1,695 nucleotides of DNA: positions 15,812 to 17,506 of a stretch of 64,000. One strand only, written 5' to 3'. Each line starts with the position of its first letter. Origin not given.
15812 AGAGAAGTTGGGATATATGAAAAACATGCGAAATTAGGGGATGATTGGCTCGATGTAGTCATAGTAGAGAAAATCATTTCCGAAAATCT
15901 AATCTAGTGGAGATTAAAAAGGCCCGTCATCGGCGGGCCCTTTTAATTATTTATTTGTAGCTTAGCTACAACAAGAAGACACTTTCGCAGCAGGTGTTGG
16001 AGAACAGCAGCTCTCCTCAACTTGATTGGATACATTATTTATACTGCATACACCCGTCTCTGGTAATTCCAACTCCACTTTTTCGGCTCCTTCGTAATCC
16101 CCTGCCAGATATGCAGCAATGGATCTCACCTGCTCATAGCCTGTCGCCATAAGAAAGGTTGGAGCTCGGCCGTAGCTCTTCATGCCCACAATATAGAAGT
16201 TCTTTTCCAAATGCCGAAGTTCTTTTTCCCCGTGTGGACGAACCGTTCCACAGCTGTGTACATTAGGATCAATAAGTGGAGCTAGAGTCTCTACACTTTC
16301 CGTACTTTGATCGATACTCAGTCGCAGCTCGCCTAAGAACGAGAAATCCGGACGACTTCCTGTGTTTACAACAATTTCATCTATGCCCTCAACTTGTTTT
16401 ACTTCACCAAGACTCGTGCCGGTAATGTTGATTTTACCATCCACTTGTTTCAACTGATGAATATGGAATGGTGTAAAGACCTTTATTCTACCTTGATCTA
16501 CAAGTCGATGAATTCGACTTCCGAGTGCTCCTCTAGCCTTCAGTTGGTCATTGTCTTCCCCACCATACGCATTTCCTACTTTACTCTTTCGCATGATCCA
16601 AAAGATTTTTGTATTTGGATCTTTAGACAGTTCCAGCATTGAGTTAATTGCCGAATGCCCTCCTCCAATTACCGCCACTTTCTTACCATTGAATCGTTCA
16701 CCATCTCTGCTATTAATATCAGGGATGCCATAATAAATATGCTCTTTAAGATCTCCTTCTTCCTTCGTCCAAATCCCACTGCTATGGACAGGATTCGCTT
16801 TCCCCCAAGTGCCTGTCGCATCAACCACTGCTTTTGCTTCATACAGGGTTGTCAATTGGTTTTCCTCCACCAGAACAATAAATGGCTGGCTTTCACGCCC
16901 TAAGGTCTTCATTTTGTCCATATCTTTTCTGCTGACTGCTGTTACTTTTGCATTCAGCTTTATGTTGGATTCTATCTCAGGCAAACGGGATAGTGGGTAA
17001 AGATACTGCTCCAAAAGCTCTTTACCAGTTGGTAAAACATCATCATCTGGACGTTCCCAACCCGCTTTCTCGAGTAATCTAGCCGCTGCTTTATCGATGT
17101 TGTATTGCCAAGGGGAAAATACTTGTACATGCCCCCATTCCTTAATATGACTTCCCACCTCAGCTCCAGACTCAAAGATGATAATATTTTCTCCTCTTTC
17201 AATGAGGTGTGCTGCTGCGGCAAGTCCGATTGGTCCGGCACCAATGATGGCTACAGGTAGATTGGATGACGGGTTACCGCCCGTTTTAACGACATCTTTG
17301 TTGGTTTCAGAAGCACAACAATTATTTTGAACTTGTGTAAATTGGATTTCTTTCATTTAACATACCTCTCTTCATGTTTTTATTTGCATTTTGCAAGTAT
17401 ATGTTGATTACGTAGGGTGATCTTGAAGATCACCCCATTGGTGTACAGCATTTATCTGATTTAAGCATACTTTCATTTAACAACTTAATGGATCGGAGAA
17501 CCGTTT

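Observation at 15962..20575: MarR regulator and FAD-oxidoreductase that both carry terminal vicinal-cysteine (CC) pairs, with a four-site TTGCA-N3-TGCAA operator regulon inside an arsenic island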

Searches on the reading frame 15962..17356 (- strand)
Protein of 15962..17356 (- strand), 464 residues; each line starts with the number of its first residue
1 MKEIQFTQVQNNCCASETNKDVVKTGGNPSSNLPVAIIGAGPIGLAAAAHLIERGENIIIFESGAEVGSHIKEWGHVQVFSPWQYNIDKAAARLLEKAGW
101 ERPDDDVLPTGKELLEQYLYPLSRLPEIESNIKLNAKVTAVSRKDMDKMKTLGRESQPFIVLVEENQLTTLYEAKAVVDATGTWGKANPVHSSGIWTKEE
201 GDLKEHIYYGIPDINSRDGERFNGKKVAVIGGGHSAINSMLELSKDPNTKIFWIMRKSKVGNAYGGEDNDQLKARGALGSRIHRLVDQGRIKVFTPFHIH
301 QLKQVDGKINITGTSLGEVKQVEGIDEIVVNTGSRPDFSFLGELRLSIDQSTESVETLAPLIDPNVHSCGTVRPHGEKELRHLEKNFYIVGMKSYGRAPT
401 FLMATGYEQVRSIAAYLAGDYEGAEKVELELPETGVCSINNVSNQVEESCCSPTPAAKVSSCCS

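Call 6: search_protein_families(library=pfam, proteins=[window:15962-17356:-])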
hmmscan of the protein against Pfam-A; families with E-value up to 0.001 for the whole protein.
window:15962-17356:- (464 aa): 8 families
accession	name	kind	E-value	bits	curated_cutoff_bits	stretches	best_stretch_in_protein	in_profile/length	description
PF13738.12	Pyr_redox_3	-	4.9e-21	75.7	30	1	37-350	2-283/305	Pyridine nucleotide-disulphide oxidoreductase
PF07992.20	Pyr_redox_2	-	2.7e-09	37.3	26.1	1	35-350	3-255/291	Pyridine nucleotide-disulphide oxidoreductase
PF01266.30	DAO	-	5.2e-08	33.2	27.9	1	35-95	2-64/353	FAD dependent oxidoreductase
PF13450.12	NAD_binding_8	-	2.8e-07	31.1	21.9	1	37-88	1-46/68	NAD(P)-binding Rossmann-like domain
PF01946.23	Thi4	-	3.7e-06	26.8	26.2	0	35-99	20-81/235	Thi4 family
PF00890.30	FAD_binding_2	-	9.1e-06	25.6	20.4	1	35-71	2-38/414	FAD binding domain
PF03486.20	HI0933_like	-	4.7e-05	23.4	50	1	35-75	3-43/244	HI0933-like protein Rossmann domain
PF00070.33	Pyr_redox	-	0.00096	20.1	22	0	35-67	2-34/82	Pyridine nucleotide-disulphide oxidoreductase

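Call 7: search_protein_families(library=ncbifam, proteins=[window:15962-17356:-])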
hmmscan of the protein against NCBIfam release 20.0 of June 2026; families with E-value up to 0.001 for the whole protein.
window:15962-17356:- (464 aa): 30 families (the best 25 are shown)
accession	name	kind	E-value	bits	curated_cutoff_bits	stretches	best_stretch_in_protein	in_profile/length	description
TIGR04018.1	Bthiol_YpdA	hypoth_equivalog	2.8e-16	59.2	339.9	1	35-357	2-270/316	YpdA family putative bacillithiol disulfide reductase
NF040505.1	ArsO_flavin_mono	equivalog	6.9e-13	48.8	425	1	35-257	3-191/346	ArsO family NAD(P)H-dependent flavin-containing monooxygenase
TIGR01292.1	TRX_reduct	equivalog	4.7e-12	45.3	343.45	1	145-260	75-176/300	thioredoxin-disulfide reductase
NF009409.0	PRK12770.1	subfamily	1.5e-11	44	343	2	29-64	15-50/360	putative glutamate synthase subunit beta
NF009410.0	PRK12771.1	subfamily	2e-08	33.3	516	1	14-69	120-175/566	NAD(P)-binding protein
TIGR03997.1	mycofact_OYE_2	equivalog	3.9e-07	28.8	793.15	1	27-93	374-440/645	mycofactocin system FadH/OYE family oxidoreductase 2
NF005560.0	PRK07233.1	equivalog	1.3e-06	27.6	252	1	35-69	3-37/435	hypothetical protein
NF009454.0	PRK12814.1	equivalog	2.7e-06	26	916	1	29-71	190-232/657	putative NADPH-dependent glutamate synthase small subunit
NF009414.0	PRK12778.1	equivalog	2.7e-06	25.9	1103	1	29-70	428-469/752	bifunctional dihydroorotate dehydrogenase B NAD binding subunit/NADPH-dependent glutamate synthase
NF045663.1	diclust_near_Sec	equivalog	3.6e-06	25.3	530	1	14-78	89-152/759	pyridine nucleotide-disulfide oxidoreductase/dicluster-binding protein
TIGR01316.1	gltA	equivalog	3.7e-06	26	471.75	1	26-65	127-166/449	NADPH-dependent glutamate synthase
TIGR03315.1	Se_ygfK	equivalog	6.7e-06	23.8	835.3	1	19-72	524-577/1012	putative selenate reductase subunit YgfK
NF006002.0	PRK08132.1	subfamily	6.9e-06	24.7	416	1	27-67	20-60/552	FAD-dependent oxidoreductase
NF041087.1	bile_acid_BaiCD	equivalog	1.1e-05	23.8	825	1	7-76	359-424/642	bile acid Fe-S flavoenzyme BaiCD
NF005547.0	PRK07208.1-3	equivalog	1.8e-05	23.7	380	1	35-70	7-42/465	hypothetical protein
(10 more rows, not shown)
